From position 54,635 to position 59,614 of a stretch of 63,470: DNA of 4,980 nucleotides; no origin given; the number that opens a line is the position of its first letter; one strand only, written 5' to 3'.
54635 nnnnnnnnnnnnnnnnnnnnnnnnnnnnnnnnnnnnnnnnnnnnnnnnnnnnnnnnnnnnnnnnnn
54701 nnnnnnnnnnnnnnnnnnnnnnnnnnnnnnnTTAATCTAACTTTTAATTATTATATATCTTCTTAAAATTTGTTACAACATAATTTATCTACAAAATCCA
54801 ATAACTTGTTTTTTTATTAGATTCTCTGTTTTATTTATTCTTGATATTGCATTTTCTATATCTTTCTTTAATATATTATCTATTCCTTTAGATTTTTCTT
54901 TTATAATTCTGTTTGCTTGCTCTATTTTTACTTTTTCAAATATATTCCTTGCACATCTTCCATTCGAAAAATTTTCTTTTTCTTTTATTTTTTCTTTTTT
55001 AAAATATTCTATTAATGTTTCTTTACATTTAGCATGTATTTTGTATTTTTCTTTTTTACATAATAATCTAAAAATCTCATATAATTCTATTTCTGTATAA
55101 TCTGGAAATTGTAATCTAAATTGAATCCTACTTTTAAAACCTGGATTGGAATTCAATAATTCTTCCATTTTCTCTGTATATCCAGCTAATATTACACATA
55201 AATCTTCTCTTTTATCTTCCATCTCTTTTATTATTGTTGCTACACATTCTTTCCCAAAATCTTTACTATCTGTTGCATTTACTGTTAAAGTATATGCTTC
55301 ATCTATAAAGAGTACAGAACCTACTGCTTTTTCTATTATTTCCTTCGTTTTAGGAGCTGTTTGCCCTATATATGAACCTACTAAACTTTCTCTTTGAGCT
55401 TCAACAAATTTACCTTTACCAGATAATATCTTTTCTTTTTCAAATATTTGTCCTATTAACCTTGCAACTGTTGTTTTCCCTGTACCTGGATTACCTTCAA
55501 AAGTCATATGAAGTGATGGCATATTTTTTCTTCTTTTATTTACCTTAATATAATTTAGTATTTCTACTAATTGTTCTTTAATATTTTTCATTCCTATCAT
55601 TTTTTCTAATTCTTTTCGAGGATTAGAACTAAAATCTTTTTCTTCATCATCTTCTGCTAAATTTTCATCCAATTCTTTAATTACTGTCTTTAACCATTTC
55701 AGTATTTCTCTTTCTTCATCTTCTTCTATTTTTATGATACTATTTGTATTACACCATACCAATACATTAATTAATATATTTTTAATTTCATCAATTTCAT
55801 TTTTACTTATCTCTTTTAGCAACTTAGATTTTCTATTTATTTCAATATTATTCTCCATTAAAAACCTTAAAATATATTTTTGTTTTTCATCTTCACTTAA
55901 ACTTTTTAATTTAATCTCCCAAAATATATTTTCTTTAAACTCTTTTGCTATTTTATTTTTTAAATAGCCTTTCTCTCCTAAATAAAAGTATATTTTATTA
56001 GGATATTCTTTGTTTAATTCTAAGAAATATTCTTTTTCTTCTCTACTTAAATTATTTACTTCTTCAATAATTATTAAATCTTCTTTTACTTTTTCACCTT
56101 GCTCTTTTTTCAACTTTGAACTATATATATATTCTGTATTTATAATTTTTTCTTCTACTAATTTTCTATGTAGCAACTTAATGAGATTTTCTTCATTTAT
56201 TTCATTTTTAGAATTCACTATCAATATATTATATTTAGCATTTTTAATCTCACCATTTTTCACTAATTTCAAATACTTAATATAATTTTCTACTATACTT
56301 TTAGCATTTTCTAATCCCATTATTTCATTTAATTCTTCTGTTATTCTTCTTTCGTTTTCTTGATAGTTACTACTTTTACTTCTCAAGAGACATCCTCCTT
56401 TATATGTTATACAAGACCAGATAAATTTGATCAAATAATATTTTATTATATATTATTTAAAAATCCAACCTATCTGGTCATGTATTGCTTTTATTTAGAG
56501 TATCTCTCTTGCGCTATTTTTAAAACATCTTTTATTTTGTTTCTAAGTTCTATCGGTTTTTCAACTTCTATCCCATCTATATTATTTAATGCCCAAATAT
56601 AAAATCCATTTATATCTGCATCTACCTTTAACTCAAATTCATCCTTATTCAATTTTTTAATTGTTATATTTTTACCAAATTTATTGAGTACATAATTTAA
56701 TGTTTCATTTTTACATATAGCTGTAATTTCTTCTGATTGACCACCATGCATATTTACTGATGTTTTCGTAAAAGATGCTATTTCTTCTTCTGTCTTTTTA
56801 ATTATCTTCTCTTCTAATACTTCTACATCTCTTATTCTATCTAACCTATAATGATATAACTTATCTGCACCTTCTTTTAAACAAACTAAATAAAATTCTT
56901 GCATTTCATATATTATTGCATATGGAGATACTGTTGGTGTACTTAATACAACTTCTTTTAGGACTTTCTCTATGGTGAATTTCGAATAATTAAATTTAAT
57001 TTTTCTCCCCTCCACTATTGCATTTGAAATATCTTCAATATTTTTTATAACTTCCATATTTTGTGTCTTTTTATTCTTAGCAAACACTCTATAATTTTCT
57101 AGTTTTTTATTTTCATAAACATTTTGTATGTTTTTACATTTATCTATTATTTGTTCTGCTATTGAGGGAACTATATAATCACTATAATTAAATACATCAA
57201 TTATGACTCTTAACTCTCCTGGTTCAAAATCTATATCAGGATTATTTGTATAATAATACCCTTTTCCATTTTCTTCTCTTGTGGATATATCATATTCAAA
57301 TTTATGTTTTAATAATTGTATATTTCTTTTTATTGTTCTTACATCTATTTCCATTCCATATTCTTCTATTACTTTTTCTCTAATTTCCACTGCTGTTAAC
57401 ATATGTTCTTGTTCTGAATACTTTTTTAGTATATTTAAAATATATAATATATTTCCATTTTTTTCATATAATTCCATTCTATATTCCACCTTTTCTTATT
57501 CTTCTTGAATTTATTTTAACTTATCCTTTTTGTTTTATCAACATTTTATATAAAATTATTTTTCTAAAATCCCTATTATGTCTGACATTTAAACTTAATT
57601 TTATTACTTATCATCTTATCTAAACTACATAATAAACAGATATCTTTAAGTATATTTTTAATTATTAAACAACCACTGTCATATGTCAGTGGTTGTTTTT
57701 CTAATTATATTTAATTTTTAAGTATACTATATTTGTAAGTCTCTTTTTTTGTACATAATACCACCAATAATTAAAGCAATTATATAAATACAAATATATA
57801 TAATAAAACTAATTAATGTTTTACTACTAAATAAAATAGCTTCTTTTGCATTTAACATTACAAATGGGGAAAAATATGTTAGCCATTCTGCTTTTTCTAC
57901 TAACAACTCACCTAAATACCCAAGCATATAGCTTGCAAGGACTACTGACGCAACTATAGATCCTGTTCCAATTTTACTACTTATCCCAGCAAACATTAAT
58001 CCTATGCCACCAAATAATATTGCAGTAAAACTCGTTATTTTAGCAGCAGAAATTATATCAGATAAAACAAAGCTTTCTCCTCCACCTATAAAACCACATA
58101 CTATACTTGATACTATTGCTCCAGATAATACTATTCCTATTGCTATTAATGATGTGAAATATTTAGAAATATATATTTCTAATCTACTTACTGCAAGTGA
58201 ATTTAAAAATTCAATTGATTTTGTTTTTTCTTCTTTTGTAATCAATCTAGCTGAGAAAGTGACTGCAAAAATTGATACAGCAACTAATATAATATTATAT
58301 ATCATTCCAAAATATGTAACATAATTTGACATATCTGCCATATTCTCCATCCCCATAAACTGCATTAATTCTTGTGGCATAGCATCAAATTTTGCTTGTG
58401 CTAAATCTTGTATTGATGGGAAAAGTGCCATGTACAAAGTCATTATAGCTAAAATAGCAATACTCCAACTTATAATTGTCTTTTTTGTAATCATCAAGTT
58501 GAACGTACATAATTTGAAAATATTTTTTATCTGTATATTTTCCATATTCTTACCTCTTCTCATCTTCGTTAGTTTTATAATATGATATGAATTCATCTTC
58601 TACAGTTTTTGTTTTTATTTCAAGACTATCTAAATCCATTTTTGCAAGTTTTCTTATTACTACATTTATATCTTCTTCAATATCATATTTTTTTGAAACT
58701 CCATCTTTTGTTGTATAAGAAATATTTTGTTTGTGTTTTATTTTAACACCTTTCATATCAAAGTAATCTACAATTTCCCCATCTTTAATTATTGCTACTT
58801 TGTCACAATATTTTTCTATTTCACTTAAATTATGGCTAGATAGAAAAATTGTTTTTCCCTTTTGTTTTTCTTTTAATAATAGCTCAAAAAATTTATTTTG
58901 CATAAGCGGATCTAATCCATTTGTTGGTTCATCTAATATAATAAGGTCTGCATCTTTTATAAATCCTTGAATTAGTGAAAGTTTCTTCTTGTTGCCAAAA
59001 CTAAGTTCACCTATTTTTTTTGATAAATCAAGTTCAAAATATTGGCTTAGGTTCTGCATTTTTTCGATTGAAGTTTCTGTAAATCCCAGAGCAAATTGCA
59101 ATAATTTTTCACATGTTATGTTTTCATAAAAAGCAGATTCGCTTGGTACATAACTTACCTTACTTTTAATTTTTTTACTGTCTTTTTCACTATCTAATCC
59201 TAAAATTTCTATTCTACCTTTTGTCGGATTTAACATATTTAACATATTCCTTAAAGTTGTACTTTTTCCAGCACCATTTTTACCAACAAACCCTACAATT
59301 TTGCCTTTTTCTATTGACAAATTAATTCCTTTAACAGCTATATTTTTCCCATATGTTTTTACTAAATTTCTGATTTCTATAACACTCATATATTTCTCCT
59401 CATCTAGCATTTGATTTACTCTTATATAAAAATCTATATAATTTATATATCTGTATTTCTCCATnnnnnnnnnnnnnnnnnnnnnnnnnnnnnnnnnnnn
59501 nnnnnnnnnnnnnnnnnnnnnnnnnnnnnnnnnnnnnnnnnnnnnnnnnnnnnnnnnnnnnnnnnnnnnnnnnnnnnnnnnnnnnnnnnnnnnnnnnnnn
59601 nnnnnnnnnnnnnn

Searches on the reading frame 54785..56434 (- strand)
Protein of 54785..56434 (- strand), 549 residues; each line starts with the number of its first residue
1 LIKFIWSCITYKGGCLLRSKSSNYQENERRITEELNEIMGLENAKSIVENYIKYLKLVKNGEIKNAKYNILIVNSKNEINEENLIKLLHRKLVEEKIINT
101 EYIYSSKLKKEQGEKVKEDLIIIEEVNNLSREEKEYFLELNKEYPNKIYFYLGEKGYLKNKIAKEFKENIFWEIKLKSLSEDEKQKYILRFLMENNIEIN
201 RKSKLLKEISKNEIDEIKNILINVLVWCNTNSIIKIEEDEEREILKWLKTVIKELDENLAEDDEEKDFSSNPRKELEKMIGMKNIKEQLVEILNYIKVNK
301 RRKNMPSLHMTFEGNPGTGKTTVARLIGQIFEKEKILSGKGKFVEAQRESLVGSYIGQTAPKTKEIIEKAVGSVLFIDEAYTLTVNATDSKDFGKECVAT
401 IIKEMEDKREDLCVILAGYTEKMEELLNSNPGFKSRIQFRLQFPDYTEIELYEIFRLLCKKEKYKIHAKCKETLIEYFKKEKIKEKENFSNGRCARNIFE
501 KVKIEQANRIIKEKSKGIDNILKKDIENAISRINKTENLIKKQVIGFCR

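Call 62: search_protein_families(library=pfam, proteins=[window:54785-56434:-], max_evalue=0.001)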
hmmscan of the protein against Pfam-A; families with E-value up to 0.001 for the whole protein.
window:54785-56434:- (549 aa): 5 families
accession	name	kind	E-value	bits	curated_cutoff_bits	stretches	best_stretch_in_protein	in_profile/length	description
PF00004.35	AAA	-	7.2e-17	62.5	21.2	1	311-444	2-130/131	ATPase family associated with various cellular activities (AAA)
PF17866.7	AAA_lid_6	-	8.3e-11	42.2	24.3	1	470-515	3-46/60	AAA lid domain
PF05496.18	RuvB_N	-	1.1e-05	25.7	27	1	274-345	4-70/159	Holliday junction DNA helicase RuvB P-loop domain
PF13401.12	AAA_22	-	3.3e-05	24.6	27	0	310-332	8-30/130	AAA domain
PF07728.20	AAA_5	-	0.00041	20.8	22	0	312-335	4-27/139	AAA domain (dynein-related subfamily)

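Call 74: search_protein_families(library=ncbifam, proteins=[window:54785-56434:-], max_evalue=0.001)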
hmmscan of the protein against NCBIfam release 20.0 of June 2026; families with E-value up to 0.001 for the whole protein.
window:54785-56434:- (549 aa): 6 families
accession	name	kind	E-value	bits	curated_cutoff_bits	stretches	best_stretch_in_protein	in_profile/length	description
TIGR02881.1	spore_V_K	equivalog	8.9e-78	260.9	422.95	1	274-517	3-249/261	stage V sporulation protein K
TIGR02880.1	cbbX_cfxQ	equivalog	7.5e-69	232.1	459.25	1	274-521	18-268/284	CbbX protein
TIGR03922.1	T7SS_EccA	equivalog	3.2e-55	187.8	466.65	1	256-527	256-541/557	type VII secretion AAA-ATPase EccA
NF042959.1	IteA_antiphage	equivalog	7.5e-10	38.5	510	1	280-448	95-259/367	anti-phage ATPase IteA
NF000868.0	PRK00080.1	equivalog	9.4e-07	28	282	1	262-353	11-95/330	Holliday junction branch migration DNA helicase RuvB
TIGR00635.1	ruvB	equivalog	1.1e-05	24.6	299.05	1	274-338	1-62/305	Holliday junction branch migration DNA helicase RuvB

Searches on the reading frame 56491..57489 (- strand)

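Call 62: search_protein_families(library=pfam, proteins=[window:56491-57489:-], max_evalue=0.001)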
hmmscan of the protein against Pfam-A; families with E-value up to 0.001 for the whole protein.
window:56491-57489:- (332 aa): 1 family
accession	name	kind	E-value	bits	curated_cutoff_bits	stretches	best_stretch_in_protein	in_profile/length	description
PF13280.12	WYL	-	4.5e-12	46.2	21.8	1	150-224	2-70/70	WYL domain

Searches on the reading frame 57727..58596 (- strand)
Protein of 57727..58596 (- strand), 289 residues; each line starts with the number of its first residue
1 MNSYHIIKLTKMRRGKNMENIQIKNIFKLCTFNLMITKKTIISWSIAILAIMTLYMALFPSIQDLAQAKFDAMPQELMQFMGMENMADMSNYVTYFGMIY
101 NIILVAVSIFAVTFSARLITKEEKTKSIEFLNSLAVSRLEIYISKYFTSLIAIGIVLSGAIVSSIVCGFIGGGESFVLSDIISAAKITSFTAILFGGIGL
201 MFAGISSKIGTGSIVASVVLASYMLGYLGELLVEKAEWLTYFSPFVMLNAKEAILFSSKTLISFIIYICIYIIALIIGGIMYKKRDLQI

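Call 62: search_protein_families(library=pfam, proteins=[window:57727-58596:-], max_evalue=0.001)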
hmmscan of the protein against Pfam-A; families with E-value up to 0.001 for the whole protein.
window:57727-58596:- (289 aa): 4 families
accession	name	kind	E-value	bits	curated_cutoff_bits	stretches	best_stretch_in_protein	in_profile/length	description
PF12679.13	ABC2_membrane_2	-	4.8e-11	42.9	27.2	1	43-287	17-283/283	ABC-2 family transporter protein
PF13346.12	ABC2_membrane_5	-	9.1e-06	25.8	25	1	98-277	29-192/205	ABC-2 family transporter protein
PF12730.13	ABC2_membrane_4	-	3.3e-05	24.4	27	1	78-197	33-151/179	ABC-2 family transporter protein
PF12698.13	ABC2_membrane_3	-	9e-05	22.2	31.6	1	78-246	143-309/347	ABC-2 family transporter protein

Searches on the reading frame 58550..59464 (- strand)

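Call 62: search_protein_families(library=pfam, proteins=[window:58550-59464:-], max_evalue=0.001)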
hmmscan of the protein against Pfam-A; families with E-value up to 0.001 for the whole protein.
window:58550-59464:- (304 aa): 3 families
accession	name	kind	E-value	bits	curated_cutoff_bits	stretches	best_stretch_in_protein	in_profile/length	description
PF00005.33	ABC_tran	-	3.3e-26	93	25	1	45-182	2-137/137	ABC transporter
PF13304.12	AAA_21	-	5.6e-14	53.3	27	1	152-216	236-303/304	AAA domain, putative AbiEii toxin, Type IV TA system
PF00142.24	Fer4_NifH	-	0.00013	22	25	1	56-99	2-45/271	4Fe-4S iron sulfur cluster binding proteins, NifH/frxC family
